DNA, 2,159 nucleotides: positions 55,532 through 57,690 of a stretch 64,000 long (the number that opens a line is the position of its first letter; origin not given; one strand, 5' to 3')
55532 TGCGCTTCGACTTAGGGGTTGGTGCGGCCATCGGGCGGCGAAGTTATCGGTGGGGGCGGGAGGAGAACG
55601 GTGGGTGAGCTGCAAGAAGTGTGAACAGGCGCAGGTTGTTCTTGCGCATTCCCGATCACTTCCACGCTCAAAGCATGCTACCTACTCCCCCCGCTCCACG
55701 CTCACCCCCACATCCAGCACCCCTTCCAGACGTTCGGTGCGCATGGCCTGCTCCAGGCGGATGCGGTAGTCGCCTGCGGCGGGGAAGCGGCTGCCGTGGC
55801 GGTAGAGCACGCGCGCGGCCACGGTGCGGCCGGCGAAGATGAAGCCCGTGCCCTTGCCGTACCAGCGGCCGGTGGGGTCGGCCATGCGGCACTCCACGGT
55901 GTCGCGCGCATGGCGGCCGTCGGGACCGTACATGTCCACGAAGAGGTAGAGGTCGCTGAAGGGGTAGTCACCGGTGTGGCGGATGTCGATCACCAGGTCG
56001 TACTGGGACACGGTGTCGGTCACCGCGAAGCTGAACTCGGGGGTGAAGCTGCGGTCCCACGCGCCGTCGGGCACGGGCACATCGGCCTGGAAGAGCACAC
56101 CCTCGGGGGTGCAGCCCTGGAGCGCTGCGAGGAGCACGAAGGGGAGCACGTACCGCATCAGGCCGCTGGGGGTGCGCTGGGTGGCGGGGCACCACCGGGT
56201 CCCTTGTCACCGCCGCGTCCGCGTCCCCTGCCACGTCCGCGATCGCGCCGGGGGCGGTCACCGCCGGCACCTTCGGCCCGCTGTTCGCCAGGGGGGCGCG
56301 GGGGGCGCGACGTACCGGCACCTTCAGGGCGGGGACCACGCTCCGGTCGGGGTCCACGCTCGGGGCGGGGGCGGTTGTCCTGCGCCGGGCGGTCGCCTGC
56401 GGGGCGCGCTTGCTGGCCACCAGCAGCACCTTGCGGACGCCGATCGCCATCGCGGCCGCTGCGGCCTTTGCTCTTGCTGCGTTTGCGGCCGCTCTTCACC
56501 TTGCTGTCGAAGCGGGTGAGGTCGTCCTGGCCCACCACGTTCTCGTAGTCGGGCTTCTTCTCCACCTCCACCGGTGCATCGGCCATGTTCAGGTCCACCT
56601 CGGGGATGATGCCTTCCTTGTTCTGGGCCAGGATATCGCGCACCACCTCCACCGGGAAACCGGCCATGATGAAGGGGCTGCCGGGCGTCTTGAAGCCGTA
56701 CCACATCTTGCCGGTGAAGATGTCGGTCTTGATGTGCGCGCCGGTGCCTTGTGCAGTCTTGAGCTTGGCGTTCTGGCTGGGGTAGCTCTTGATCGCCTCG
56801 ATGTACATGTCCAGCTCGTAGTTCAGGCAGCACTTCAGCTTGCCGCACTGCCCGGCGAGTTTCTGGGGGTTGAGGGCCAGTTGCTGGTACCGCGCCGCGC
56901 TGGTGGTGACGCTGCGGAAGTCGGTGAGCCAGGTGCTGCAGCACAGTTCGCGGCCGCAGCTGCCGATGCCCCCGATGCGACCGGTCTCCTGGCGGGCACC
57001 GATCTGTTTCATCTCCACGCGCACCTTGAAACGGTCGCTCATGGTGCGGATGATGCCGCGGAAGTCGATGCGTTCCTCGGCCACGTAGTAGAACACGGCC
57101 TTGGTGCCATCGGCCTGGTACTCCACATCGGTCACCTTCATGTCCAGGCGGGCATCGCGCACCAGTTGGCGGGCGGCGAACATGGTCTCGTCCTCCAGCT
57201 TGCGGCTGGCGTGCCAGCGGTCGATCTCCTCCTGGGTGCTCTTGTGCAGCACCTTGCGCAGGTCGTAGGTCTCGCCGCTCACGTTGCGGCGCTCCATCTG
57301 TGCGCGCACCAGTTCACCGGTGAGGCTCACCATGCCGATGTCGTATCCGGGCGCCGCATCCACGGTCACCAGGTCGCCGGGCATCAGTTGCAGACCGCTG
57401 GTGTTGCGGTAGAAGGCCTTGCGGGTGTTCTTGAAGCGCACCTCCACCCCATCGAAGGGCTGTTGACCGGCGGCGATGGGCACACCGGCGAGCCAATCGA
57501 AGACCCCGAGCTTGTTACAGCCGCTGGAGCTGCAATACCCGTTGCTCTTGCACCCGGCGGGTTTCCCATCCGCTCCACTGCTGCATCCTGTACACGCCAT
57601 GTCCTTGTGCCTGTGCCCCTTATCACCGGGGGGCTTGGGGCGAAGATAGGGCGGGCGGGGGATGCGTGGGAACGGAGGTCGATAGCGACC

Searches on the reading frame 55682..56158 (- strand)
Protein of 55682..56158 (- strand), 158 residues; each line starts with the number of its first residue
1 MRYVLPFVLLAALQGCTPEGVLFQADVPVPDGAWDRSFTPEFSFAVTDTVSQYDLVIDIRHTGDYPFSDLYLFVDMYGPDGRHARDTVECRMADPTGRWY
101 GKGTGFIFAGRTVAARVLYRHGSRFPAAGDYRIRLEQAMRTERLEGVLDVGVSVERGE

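Call 3: search_protein_families(library=pfam, proteins=[window:55682-56158:-], max_evalue=0.01)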
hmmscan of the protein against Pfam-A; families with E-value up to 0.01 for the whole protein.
window:55682-56158:- (158 aa): 1 family
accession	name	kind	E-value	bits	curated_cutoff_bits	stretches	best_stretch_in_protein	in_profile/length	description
PF14109.11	GldH_lipo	-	6.6e-33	114.6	27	1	25-154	5-129/129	GldH lipoprotein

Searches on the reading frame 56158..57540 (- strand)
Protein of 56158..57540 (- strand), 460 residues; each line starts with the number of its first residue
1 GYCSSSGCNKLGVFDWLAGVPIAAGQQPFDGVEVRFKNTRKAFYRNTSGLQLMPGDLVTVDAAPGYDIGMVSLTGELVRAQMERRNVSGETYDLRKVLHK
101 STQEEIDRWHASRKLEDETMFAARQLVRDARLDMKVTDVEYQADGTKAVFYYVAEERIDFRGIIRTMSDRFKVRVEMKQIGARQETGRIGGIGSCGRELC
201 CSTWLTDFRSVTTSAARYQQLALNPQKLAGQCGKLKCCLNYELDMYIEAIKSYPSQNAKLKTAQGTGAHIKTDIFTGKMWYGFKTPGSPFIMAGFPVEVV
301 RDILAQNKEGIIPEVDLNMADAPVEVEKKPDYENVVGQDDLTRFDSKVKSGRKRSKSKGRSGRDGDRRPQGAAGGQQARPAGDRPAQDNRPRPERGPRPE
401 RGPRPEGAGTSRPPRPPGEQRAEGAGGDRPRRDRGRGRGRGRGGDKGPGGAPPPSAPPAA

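Call 84: search_protein_families(library=pfam, proteins=[window:56158-57540:-], max_evalue=0.001)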
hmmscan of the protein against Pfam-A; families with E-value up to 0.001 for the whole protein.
window:56158-57540:- (460 aa): 1 family
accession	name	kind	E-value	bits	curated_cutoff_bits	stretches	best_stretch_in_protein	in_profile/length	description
PF04468.17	PSP1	-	6.7e-26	90.9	27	1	96-180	2-86/86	PSP1 C-terminal conserved region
